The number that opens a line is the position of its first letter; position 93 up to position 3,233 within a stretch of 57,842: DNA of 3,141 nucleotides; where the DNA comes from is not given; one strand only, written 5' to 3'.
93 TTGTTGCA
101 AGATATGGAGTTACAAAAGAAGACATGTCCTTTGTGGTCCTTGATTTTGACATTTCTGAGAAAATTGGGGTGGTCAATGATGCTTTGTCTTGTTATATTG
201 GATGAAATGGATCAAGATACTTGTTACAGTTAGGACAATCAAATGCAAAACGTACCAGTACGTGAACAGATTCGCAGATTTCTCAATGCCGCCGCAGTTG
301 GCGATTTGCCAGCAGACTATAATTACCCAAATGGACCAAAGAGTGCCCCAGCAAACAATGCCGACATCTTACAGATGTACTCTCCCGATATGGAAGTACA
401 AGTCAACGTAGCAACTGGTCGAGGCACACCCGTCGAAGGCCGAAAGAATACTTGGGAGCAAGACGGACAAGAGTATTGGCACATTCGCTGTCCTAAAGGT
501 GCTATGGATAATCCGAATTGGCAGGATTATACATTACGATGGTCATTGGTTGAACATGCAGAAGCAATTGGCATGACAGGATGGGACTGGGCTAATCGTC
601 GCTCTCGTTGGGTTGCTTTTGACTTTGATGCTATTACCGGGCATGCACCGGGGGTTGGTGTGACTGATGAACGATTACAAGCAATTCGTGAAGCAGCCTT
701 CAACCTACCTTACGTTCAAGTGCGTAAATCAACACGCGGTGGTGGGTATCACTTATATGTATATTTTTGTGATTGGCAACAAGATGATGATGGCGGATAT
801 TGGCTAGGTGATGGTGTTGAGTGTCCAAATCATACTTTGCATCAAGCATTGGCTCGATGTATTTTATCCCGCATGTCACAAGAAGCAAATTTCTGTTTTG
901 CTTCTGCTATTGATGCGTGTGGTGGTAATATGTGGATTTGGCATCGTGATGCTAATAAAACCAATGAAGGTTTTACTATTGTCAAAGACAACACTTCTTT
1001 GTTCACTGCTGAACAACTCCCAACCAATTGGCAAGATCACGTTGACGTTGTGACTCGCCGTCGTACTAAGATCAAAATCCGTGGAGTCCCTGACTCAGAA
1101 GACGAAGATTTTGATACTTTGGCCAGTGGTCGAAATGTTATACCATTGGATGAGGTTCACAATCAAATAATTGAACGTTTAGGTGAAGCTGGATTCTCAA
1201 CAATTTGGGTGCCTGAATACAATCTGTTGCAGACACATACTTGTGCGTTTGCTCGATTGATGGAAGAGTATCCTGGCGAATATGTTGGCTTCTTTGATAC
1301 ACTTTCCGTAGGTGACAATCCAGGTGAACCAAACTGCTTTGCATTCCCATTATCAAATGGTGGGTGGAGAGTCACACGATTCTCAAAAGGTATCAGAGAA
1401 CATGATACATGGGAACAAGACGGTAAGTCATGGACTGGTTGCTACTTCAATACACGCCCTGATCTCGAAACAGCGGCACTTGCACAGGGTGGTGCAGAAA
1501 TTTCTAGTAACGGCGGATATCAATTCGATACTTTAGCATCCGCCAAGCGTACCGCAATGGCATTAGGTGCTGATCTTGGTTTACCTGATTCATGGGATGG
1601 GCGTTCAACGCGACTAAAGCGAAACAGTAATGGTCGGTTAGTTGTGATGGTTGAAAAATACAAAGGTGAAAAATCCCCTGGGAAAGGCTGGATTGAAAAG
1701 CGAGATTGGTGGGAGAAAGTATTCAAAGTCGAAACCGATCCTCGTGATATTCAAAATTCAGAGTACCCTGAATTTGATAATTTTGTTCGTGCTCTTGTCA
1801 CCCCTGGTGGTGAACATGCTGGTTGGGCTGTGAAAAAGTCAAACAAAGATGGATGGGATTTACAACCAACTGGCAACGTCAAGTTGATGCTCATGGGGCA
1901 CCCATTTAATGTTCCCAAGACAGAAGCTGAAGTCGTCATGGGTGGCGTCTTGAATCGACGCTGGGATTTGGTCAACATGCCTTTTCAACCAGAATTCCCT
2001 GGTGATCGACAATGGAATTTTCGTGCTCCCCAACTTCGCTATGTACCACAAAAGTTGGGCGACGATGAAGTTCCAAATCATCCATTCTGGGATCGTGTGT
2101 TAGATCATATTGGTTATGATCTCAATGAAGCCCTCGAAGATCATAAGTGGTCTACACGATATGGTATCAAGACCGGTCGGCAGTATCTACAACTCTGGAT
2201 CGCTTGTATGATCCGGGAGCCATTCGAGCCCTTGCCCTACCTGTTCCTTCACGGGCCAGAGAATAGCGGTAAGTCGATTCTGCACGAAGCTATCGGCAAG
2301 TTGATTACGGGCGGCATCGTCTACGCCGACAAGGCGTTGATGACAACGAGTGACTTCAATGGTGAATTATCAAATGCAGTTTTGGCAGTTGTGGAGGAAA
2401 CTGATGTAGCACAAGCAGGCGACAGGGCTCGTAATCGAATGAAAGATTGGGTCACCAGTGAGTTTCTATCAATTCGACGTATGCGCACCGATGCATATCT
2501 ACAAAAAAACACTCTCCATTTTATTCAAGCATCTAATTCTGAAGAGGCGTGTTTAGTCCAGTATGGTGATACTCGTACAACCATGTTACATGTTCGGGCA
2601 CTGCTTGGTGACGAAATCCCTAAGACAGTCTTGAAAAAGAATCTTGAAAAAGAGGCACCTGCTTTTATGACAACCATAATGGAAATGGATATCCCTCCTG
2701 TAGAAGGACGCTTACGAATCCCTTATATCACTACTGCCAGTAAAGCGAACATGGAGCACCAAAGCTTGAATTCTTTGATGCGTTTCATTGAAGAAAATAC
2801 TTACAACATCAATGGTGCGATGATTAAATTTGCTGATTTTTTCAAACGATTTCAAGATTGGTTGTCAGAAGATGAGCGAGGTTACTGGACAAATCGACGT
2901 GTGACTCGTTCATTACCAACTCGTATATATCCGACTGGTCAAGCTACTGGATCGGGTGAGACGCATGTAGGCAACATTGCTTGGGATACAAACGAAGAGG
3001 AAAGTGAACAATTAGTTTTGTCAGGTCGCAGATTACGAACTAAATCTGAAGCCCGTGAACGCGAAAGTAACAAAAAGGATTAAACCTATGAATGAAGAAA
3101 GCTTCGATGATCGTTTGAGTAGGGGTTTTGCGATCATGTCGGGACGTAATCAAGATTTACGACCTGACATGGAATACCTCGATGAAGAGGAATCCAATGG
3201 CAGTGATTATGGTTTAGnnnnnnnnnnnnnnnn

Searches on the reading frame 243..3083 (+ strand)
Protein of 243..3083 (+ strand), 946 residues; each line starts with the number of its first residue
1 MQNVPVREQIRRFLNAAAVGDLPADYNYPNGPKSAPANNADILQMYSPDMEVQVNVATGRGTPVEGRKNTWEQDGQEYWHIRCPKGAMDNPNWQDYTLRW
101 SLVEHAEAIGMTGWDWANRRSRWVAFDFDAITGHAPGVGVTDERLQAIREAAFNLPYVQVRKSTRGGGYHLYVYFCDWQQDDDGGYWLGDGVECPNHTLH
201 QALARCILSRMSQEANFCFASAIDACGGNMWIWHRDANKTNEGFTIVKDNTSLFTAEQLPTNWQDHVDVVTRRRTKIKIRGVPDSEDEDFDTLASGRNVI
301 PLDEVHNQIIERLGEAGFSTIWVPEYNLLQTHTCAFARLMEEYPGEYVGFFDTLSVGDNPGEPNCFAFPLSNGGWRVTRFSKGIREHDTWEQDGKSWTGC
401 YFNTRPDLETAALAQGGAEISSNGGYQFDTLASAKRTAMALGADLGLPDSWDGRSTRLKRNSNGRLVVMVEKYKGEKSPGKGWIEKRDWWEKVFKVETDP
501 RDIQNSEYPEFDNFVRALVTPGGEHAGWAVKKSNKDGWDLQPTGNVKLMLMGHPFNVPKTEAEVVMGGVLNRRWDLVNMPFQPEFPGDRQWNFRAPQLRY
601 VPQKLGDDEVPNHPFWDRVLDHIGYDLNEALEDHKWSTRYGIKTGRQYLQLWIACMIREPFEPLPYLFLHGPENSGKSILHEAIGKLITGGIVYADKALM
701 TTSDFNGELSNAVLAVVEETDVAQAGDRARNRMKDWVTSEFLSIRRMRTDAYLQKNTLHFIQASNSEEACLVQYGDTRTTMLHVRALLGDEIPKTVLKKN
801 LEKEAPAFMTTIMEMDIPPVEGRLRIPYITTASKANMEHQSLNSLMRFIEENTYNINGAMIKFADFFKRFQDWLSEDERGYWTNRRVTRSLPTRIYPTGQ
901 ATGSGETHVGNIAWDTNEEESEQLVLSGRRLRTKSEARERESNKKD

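Call 10: search_protein_families(library=pfam, proteins=[window:243-3083:+])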
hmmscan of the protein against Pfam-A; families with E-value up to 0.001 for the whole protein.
window:243-3083:+ (946 aa): 1 family
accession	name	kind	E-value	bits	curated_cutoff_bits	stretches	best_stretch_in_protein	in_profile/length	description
PF19263.5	DUF5906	-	2e-14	54.6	27.6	1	669-769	1-104/114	Family of unknown function (DUF5906)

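Call 13: find_related_loci(query=window:243-3083:+, collection=viral_contigs, flank=6000)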
Query window:243-3083:+ (946 aa) in viral_contigs; peptide patterns used: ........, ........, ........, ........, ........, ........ (x = any residue, [..] = any of these).
No stretch of DNA in the collection matches any of the patterns.

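Call 15: find_encoding_contigs(protein=window:243-3083:+, flank=10000, max_places=10)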
Protein window:243-3083:+ (946 aa): 3 contigs read that carry it; 2 places shown.
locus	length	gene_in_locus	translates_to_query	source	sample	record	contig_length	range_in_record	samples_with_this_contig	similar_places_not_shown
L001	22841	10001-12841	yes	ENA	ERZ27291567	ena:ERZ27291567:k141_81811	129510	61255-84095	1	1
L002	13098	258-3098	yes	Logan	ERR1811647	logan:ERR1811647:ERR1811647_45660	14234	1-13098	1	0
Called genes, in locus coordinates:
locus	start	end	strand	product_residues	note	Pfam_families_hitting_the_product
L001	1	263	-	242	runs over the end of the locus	-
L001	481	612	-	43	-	-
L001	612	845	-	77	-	-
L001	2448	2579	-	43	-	-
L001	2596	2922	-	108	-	-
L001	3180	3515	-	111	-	-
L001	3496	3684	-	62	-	-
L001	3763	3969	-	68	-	-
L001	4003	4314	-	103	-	-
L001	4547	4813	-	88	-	-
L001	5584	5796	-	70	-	-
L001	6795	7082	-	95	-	-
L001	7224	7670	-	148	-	-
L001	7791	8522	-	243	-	-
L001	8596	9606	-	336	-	PF02195:ParB_N, PF17762:HTH_ParB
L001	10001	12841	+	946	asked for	PF19263:DUF5906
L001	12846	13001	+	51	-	-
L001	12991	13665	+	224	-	PF18909:dGTP_diPhyd_N, PF07463:NUMOD4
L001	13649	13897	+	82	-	-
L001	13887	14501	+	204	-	PF00929:RNase_T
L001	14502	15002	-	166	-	-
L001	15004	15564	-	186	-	PF01145:Band_7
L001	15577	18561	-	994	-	-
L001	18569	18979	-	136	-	-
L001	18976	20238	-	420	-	-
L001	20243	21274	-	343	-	-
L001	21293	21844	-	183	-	-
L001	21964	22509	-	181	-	-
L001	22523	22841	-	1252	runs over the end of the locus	PF10145:PhageMin_Tail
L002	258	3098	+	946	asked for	PF19263:DUF5906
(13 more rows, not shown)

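Call 30: find_homologous_proteins(query=window:243-3083:+, max_evalue=1e-10)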
Query window:243-3083:+ (946 aa): 1054 proteins with E <= 1e-10 among 8000 candidates; the best 120 are listed.
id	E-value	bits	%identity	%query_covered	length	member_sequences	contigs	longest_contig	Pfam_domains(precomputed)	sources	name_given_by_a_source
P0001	0.0e+0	2263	100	100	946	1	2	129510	PF19263.6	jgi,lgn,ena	jgi:hypothetical protein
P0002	0.0e+0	1760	76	100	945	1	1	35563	PF19263.6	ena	-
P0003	0.0e+0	1529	67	100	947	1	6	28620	PF19263.6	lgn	-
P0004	0.0e+0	1510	67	99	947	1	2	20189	PF19263.6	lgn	-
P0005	0.0e+0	1387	62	60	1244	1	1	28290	PF19263.6,PF14890.12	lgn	-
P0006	0.0e+0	1356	63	94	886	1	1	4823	PF19263.6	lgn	-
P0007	0.0e+0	1353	62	98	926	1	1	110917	PF19263.6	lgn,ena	-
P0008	0.0e+0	1349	62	99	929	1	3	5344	PF19263.6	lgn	-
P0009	0.0e+0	1341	61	98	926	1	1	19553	PF19263.6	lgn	-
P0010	0.0e+0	1340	62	98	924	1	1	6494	PF19263.6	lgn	-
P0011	0.0e+0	1336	61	99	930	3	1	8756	PF19263.6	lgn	-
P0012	0.0e+0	1334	61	98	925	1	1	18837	PF19263.6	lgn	-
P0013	0.0e+0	1330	61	60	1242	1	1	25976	PF19263.6,PF14528.12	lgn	-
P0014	0.0e+0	1326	62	99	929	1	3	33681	PF19263.6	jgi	jgi:hypothetical protein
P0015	0.0e+0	1303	60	99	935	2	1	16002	PF19263.6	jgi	jgi:hypothetical protein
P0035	8.4e-290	982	50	95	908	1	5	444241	PF19263.6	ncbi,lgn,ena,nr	ncbi:MAG: hypothetical protein DWQ31_16885 [Planctomycetota bacterium]|nr:MAG: hypothetical protein 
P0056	3.1e-272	924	46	94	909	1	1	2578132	PF19263.6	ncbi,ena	-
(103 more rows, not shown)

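Call 38: find_encoding_contigs(protein=P0002, flank=10000, max_places=3)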
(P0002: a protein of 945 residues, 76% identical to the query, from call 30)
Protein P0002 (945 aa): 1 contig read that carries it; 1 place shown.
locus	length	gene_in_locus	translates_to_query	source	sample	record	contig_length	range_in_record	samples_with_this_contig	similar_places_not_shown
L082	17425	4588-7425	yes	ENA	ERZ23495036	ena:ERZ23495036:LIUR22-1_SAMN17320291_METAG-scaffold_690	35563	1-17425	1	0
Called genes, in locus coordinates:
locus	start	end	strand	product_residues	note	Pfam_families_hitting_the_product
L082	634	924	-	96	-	-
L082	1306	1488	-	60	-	-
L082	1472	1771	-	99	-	-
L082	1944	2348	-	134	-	-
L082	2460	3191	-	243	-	-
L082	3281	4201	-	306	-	PF02195:ParB_N, PF17762:HTH_ParB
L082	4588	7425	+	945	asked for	PF19263:DUF5906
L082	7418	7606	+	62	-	-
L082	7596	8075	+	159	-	PF18909:dGTP_diPhyd_N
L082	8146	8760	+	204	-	PF00929:RNase_T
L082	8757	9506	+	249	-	-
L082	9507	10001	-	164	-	-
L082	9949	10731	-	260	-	-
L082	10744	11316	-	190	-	PF00574:CLP_protease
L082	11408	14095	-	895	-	-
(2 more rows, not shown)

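Call 39: find_encoding_contigs(protein=P0007, flank=10000, max_places=3)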
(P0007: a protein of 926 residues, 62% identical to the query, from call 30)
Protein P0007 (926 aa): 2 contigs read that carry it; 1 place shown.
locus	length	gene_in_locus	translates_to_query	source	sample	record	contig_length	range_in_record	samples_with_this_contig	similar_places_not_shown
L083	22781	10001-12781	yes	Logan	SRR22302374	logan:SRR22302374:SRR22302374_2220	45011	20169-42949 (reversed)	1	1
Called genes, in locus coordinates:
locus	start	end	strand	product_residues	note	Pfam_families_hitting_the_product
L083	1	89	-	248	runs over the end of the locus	-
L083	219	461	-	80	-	-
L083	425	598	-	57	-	-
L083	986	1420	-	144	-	-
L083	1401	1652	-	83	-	-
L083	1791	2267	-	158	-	-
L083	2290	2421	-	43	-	-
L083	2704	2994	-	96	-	-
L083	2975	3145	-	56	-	-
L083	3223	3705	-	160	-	-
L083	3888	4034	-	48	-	-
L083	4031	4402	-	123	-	PF00472:RF-1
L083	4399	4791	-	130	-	-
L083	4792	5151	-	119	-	-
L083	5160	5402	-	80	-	-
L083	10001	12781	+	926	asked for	PF19263:DUF5906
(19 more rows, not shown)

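Call 62: search_solved_structures(query=window:243-3083:+, max_evalue=0.01)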
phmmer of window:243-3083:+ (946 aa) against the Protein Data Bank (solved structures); distinct sequences matched with E-value up to 0.01: 2.
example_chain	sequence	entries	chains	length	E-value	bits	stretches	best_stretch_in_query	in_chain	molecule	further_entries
6k9e_A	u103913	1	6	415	0.00052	21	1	664-787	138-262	Primase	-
6k9c_A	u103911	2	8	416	0.00053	20.9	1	664-787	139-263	Primase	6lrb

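Call 63: search_protein_families(library=phrogs, proteins=[window:243-3083:+, L001:8596-9606:-, L001:7791-8522:-, L001:7224-7670:-], max_evalue=0.001)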
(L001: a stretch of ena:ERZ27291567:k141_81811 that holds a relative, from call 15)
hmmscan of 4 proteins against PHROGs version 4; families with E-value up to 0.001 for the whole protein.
window:243-3083:+ (946 aa): 5 families
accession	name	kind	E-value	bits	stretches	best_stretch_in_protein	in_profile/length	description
phrog_1156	-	DNA, RNA and nucleotide metabolism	6.8e-18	65.6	1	644-921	537-832/855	DNA primase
phrog_1829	-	DNA, RNA and nucleotide metabolism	7e-15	55.2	1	647-897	487-739/772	DNA primase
phrog_9765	-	DNA, RNA and nucleotide metabolism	2.7e-06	26.6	1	649-814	610-776/939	DNA primase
phrog_6088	-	DNA, RNA and nucleotide metabolism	6.6e-05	22.5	1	667-899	509-750/772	DNA primase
phrog_24712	-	unknown function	8.4e-05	21.6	1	652-779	460-590/801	-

L001:8596-9606:- (336 aa): 6 families
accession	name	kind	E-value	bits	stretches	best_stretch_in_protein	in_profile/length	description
phrog_4715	-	DNA, RNA and nucleotide metabolism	2.9e-17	63.3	1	18-207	137-343/630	ParB-like partition protein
phrog_3264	-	DNA, RNA and nucleotide metabolism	2.2e-14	54.9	1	10-233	29-243/337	ParB-like partition protein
phrog_1033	-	DNA, RNA and nucleotide metabolism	8.8e-10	39.9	1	25-209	30-216/334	ParB-like partition protein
phrog_18726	-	unknown function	1.1e-07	31.9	1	98-202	106-207/572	-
phrog_7405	-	unknown function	5.3e-07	30.6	1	50-154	44-152/250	-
phrog_6218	-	DNA, RNA and nucleotide metabolism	1.8e-06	28.4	1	41-195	17-168/506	ParB-like partition protein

L001:7791-8522:- (243 aa): 0 families

L001:7224-7670:- (148 aa): 0 families

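Call 66: find_encoding_contigs(protein=P0056, flank=10000, max_places=2)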
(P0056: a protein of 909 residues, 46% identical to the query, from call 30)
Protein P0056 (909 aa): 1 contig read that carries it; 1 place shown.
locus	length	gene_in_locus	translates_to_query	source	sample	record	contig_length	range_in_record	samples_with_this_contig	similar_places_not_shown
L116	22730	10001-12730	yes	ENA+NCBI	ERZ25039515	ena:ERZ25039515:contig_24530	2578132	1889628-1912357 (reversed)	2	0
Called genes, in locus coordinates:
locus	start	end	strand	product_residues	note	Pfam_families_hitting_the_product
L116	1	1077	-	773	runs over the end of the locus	PF00476:DNA_pol_A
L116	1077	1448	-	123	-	-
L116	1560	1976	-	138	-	-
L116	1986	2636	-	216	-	-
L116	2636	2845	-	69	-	-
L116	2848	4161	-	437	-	-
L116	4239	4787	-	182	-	PF13365:Trypsin_2 (weak)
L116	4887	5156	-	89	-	-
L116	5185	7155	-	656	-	-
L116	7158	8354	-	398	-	PF01170:UPF0020 (faint), PF01555:N6_N4_Mtase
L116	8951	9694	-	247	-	-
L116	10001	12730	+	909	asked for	PF19263:DUF5906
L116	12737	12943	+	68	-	-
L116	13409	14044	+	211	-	PF00929:RNase_T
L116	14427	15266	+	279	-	PF13646:HEAT_2 (weak), PF02985:HEAT (faint)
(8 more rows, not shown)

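Call 67: find_encoding_contigs(protein=P0035, flank=10000, max_places=2)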
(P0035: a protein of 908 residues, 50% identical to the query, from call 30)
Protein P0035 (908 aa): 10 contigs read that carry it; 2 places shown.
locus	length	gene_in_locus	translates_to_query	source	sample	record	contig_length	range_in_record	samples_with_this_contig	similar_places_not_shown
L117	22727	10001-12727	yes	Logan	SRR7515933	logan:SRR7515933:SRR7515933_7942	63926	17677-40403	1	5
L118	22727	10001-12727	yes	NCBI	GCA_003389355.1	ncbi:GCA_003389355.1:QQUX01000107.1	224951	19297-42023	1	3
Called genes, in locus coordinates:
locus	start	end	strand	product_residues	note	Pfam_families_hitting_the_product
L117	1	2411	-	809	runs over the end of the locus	PF00476:DNA_pol_A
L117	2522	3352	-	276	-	PF02195:ParB_N, PF17762:HTH_ParB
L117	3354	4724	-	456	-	-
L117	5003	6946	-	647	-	-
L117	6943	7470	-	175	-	-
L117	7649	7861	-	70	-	-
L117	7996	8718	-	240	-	-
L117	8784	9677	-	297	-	PF02195:ParB_N, PF17762:HTH_ParB (weak)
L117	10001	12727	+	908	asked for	PF19263:DUF5906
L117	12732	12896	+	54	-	-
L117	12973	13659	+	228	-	PF21448:DNMK (faint)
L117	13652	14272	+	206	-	PF00929:RNase_T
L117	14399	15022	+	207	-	PF13338:AbiEi_4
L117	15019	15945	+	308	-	PF14907:NTP_transf_5 (faint), PF08843:AbiEii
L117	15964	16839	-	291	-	-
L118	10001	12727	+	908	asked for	PF19263:DUF5906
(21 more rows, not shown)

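Call 82: search_dna_similar(query=window:243-3083:+, collection=phages, mode=protein, max_rows=12)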
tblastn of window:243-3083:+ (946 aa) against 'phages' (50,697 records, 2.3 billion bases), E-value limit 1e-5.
Records with a match: 7; places in all: 7; records where one place covers at least 80% of the query: 0.
Best place of each record, by identity: <60% 7.
By first word of the organism name: Pseudomonas 3; Erwinia 2; Bacteriophage 2.
By host as written in the record: Pseudomonas sp. 3; Erwinia pyrifoliae 2; - 2.
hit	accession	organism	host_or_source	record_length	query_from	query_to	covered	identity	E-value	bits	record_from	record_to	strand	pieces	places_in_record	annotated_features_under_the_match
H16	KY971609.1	Pseudomonas phage PspYZU01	Pseudomonas sp.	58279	646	815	18%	24.3%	2e-6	58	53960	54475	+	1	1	primase-polymerase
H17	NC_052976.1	Pseudomonas phage PspYZU01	Pseudomonas sp.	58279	646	815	18%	24.3%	2e-6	58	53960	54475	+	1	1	DNA helicase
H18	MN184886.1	Erwinia phage pEp_SNUABM_08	Erwinia pyrifoliae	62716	646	782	14%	29.7%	7e-8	63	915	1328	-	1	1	putative primase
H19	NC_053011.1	Erwinia phage pEp_SNUABM_08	Erwinia pyrifoliae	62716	646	782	14%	29.7%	7e-8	63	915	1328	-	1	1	DNA primase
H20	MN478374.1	Bacteriophage Phobos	-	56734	646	815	18%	23.7%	2e-6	58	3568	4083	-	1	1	primase/polymerase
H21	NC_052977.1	Bacteriophage Phobos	-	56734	646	815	18%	23.7%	2e-6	58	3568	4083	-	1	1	DNA helicase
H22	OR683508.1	Pseudomonas phage Ppu-503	Pseudomonas sp.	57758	646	815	18%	23.7%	2e-6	58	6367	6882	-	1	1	primase/polymerase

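Call 89: find_related_loci(query=A2, collection=genome_contigs, flank=3000)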
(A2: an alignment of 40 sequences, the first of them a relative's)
Query A2 (946 aa) in genome_contigs; peptide patterns used: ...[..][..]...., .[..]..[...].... (x = any residue, [..] = any of these).
61 stretches matched a pattern; 43 encode a relative of the query (tblastn E <= 1e-3); 42 distinct loci.
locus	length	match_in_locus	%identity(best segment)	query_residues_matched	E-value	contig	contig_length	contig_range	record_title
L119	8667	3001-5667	50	38-936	0e+0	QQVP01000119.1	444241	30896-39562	MAG: Planctomycetota bacterium isolate MB_PLM_2 c_000000000010, whole genome shotgun sequence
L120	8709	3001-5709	48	6-941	0e+0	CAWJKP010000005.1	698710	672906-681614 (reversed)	MAG: Pirellulales bacterium isolate MFD05580.bin.2.29 genome assembly, contig: contig_23355, whole genome shotgun sequen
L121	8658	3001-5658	46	38-929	0e+0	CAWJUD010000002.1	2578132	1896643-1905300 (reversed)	MAG: Pirellulales bacterium isolate MFD04408.bin.1.134 genome assembly, contig: contig_24530, whole genome shotgun seque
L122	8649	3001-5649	46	6-916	0e+0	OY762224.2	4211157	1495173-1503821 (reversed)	MAG: Thermoguttaceae bacterium isolate 39c07490-4977-4a7b-b225-7b15415de21e genome assembly, chromosome: 1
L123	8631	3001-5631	46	38-932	0e+0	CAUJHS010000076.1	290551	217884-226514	MAG: Planctomycetota bacterium isolate KLAP214 genome assembly, contig: KLAP214_516206, whole genome shotgun sequence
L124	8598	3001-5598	46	14-894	0e+0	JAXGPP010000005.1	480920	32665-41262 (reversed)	MAG: Thermoguttaceae bacterium isolate AnMBR.bin305 bin305_5, whole genome shotgun sequence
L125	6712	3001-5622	44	38-920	0e+0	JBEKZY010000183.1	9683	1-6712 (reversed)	MAG: Thermoguttaceae bacterium isolate SPRUCE 80 SPRUCE_80_183, whole genome shotgun sequence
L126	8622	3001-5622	45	6-920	0e+0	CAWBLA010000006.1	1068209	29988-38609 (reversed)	MAG: uncultured Planctomycetaceae bacterium isolate MFD02416.bin.2.133 genome assembly, contig: contig_3591, whole genom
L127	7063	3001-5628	45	3-910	0e+0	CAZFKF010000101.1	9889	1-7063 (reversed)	MAG TPA_asm: uncultured Planctomycetaceae bacterium isolate binchicken_co20_427 genome assembly, contig: NODE_12419_leng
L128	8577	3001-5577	45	6-894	0e+0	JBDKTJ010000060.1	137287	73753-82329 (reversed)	MAG: Thermoguttaceae bacterium isolate 6_bin.38_R1 c_000000893244, whole genome shotgun sequence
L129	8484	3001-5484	46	33-879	0e+0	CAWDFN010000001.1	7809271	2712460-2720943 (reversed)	MAG: uncultured Planctomycetia bacterium isolate MFD06085.bin.3.380 genome assembly, contig: contig_207, whole genome sh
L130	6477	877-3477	43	38-913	0e+0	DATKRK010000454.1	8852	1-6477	MAG TPA_asm: Pirellulales bacterium isolate SMAG_U14026 k141_200167, whole genome shotgun sequence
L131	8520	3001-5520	42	1-873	0e+0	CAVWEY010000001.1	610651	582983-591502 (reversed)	MAG: uncultured Planctomycetaceae bacterium isolate MFD01231.bin.2.31 genome assembly, contig: contig_5621, whole genome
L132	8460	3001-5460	43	38-873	0e+0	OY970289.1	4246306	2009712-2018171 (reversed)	MAG: Pirellulales bacterium isolate MFD05442.bin.c.2 genome assembly, chromosome: 1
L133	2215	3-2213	45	96-844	0e+0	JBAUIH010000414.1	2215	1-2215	MAG: Candidatus Aminicenantales bacterium isolate MFD09513_ilm_asm_bin8 k127_45646, whole genome shotgun sequence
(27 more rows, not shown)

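Call 91: search_protein_families(library=pfam, proteins=[L001:7791-8522:-, L001:8596-9606:-], max_evalue=0.01)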
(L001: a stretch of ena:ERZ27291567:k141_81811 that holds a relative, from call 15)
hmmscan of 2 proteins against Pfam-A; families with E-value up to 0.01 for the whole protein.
L001:7791-8522:- (243 aa): 0 families

L001:8596-9606:- (336 aa): 2 families
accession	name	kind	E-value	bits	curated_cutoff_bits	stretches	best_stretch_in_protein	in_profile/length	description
PF17762.8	HTH_ParB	-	3.3e-08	34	22.6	1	125-207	2-83/102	ParB HTH domain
PF02195.25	ParB_N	-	2.7e-07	31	26.3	1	50-115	24-88/95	ParB N-terminal domain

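Call 95: predict_structure(alignment_id=A2)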
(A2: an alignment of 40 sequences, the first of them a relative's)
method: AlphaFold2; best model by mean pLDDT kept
length: 946 residues; sequences in the alignment: 40
mean_pLDDT: 85.3   pTM: 0.65
mean pLDDT of the five models: 85.3, 85.1, 83.5, 83.2, 82.4
residues with pLDDT >= 90: 322; 70-90: 561; 50-70: 56; < 50: 7
segments of 3 or more residues with pLDDT < 50: 134-139
pLDDT, mean of each block of 10 residues (from residue 1): 83 93 88 90 90 88 76 88 88 90 92 93 86 49 75 91 87 92 84 92 89 76 67 88 91 87 84 76 80 73 85 85 82 90 84 84 87 87 79 71 86 87 85 87 82 90 89 84 88 85 57 81 80 79 87 79 82 80 64 86 78 94 94 85 92 92 94 93 94 91 86 92 85 88 78 89 92 88 89 92 94 81 88 87 86 91 94 89 88 89 85 89 90 90 80
secondary structure, 60 per line:
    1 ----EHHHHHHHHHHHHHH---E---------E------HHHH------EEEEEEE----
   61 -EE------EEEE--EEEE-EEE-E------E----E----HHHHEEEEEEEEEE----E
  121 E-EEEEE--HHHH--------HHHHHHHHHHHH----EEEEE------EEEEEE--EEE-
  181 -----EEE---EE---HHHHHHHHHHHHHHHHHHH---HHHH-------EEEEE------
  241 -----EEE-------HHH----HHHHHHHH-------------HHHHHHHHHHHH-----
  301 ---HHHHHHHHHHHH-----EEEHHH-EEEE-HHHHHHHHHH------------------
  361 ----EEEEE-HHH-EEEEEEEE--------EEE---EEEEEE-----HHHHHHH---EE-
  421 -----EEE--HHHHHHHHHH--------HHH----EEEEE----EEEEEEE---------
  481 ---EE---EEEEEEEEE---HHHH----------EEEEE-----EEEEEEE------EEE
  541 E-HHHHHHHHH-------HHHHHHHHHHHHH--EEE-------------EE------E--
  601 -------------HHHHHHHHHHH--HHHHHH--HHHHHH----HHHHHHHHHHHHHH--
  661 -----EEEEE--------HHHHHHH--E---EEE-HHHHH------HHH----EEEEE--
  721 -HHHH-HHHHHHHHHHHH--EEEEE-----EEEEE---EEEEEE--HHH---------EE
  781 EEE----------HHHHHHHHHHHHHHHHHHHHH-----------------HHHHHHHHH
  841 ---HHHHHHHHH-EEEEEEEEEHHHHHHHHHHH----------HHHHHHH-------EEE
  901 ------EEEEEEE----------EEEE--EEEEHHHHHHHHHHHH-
elements in order (helices of 4 or more, strands of 3 or more residues): H6-19 H40-43 E50-56 E70-73 E76-79 E81-83 H102-105 E106-115 E123-127 H130-133 H142-153 E158-162 E169-174 E177-179 E186-188 H197-215 H219-222 E230-234 E246-248 H263-270 H284-295 H304-315 E321-323 E328-331 H333-342 E365-369 E375-382 E391-393 E397-402 H408-414 E426-428 H431-440 E456-460 E465-471 E489-497 H501-504 E515-519 E525-531 E538-541 H543-551 H559-571 E574-576 H614-624 H627-632 H635-640 H645-658 E666-670 H679-685 E692-694 H696-700 E714-718 H722-725 H727-738 E741-745 E751-755 E759-764 E779-783 H794-814 H832-840 H844-852 E854-862 H863-873 H884-890 E898-900 E907-913 E924-927 E930-933 H934-945
